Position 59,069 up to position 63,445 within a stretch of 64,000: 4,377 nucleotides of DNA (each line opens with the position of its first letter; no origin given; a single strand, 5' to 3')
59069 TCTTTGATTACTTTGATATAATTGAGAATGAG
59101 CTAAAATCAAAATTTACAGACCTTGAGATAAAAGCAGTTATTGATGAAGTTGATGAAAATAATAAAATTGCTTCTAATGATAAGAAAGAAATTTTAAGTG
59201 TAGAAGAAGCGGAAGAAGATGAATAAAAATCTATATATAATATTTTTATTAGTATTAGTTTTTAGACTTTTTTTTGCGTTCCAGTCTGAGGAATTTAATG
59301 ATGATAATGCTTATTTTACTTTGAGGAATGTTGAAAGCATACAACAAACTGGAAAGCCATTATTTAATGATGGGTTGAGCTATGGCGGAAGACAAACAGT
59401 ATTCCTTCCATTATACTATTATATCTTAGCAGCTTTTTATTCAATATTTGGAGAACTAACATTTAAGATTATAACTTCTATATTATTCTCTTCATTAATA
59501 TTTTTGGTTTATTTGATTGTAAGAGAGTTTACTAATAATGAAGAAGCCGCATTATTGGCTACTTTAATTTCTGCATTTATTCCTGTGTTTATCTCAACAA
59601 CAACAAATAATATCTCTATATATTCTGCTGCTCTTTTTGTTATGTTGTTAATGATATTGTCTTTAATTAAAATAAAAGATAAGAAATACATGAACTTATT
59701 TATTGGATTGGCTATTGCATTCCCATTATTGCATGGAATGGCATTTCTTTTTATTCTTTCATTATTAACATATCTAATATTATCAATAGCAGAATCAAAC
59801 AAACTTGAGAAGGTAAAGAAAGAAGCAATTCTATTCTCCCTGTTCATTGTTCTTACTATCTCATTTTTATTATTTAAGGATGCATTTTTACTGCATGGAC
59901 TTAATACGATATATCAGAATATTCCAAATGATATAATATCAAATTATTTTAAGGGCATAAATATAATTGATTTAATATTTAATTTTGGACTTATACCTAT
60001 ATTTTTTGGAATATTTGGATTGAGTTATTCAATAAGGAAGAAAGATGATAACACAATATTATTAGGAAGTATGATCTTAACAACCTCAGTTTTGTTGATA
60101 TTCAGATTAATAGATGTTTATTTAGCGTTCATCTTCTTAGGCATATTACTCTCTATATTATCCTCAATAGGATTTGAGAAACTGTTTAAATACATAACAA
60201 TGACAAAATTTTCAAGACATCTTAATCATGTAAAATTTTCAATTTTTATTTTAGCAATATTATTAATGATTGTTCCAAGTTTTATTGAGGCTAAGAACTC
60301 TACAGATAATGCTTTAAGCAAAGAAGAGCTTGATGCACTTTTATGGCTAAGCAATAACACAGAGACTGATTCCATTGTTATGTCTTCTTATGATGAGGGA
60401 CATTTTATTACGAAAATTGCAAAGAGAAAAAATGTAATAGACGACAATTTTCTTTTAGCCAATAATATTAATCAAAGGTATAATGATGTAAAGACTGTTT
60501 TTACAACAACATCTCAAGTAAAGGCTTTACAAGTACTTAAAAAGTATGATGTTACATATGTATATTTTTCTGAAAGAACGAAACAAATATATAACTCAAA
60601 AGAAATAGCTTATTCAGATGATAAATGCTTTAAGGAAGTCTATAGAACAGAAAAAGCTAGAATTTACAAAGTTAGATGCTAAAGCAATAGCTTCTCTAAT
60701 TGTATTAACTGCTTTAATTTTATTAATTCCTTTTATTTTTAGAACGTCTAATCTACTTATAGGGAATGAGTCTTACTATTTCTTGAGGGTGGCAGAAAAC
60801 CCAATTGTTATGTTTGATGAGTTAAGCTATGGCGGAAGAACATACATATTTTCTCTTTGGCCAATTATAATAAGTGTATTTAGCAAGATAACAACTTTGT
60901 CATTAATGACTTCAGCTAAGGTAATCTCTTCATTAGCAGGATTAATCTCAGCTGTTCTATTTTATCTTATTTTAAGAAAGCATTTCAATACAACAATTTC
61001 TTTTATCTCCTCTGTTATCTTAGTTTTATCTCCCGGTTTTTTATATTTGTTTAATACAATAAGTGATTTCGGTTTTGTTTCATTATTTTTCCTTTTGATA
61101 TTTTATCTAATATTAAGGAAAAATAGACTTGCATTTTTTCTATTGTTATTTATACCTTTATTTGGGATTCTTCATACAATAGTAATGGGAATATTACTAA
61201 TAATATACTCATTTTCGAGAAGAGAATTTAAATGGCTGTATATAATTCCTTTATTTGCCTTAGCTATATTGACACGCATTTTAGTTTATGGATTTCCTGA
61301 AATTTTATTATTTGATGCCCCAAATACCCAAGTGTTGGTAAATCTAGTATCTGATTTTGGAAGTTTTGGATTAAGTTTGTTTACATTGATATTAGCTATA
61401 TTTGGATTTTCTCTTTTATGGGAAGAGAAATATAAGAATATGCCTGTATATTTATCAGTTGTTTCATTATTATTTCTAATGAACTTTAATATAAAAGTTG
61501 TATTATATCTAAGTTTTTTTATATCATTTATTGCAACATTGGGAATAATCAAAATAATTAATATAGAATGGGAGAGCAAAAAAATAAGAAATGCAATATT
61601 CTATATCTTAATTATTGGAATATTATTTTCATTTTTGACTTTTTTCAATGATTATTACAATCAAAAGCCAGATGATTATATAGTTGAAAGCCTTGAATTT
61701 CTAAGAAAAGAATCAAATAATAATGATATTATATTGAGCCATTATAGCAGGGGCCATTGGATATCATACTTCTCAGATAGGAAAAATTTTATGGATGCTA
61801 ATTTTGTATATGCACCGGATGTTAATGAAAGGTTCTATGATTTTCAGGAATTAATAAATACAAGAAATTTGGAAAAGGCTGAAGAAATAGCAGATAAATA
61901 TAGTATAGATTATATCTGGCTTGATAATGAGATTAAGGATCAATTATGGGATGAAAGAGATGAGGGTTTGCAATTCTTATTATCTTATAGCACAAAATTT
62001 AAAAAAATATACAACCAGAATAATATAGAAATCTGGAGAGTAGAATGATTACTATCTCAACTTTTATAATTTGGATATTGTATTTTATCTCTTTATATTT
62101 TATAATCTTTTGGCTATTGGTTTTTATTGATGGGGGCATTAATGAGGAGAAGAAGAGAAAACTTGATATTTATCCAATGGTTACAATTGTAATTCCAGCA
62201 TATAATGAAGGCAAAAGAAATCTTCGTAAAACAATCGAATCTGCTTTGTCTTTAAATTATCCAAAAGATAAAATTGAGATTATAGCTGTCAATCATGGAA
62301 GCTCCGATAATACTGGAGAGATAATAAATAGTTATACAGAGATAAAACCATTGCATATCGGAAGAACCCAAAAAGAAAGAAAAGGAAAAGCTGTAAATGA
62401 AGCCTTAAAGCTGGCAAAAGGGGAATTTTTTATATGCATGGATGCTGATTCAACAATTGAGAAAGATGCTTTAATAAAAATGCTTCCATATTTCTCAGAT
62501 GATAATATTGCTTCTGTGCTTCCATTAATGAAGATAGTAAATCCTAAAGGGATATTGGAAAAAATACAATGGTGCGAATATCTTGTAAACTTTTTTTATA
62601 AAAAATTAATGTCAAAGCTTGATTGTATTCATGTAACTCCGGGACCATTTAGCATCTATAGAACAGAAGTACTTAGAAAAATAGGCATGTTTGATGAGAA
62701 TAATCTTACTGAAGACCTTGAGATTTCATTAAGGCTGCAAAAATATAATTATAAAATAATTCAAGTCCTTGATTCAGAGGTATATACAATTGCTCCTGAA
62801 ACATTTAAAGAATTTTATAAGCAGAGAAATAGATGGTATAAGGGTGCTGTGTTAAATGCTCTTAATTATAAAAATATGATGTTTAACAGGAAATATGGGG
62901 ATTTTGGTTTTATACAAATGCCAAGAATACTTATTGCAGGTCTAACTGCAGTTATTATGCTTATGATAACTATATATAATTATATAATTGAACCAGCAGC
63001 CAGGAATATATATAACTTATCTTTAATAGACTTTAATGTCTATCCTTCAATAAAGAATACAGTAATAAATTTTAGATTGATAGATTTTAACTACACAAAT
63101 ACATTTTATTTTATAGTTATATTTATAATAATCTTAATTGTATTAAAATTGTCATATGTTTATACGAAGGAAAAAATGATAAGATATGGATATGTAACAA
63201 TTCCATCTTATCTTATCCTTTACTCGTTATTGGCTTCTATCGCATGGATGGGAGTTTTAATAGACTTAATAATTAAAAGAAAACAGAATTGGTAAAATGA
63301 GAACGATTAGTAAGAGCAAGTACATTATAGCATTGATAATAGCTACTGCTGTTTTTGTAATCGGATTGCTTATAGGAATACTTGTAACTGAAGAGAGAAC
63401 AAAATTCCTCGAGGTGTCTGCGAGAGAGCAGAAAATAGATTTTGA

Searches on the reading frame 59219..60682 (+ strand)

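Call 39: search_protein_families(library=pfam, proteins=[window:59219-60682:+], max_evalue=0.00001)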
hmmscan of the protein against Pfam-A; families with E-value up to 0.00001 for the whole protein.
window:59219-60682:+ (487 aa): 1 family
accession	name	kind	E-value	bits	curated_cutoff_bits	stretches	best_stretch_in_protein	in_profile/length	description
PF13231.12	PMT_2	-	3.2e-08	34.4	26.1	1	64-212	4-155/160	Dolichyl-phosphate-mannose-protein mannosyltransferase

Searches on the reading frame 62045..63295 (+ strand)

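Call 37: search_protein_families(library=pfam, proteins=[window:62045-63295:+], max_evalue=0.00001)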
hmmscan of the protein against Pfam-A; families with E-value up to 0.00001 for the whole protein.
window:62045-63295:+ (416 aa): 6 families
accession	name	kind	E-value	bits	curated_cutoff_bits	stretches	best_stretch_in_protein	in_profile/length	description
PF00535.33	Glycos_transf_2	-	5.1e-30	105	23.3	1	47-214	1-168/168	Glycosyl transferase family 2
PF13641.12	Glyco_tranf_2_3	-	4.2e-24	86.3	27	1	44-267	1-230/230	Glycosyltransferase like family 2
PF13632.12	Glyco_trans_2_3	-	1.7e-19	70.9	27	1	129-314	2-182/198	Glycosyl transferase family group 2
PF03142.21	Chitin_synth_2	-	5.3e-14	52.2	27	0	127-208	203-287/527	Chitin synthase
PF13506.12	Glyco_transf_21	-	5.7e-10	39.4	21.7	1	116-265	21-173/174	Glycosyl transferase family 21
PF10111.15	Glyco_tranf_2_2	-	5.9e-08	33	27.3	1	47-266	1-233/276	Glycosyltransferase like family 2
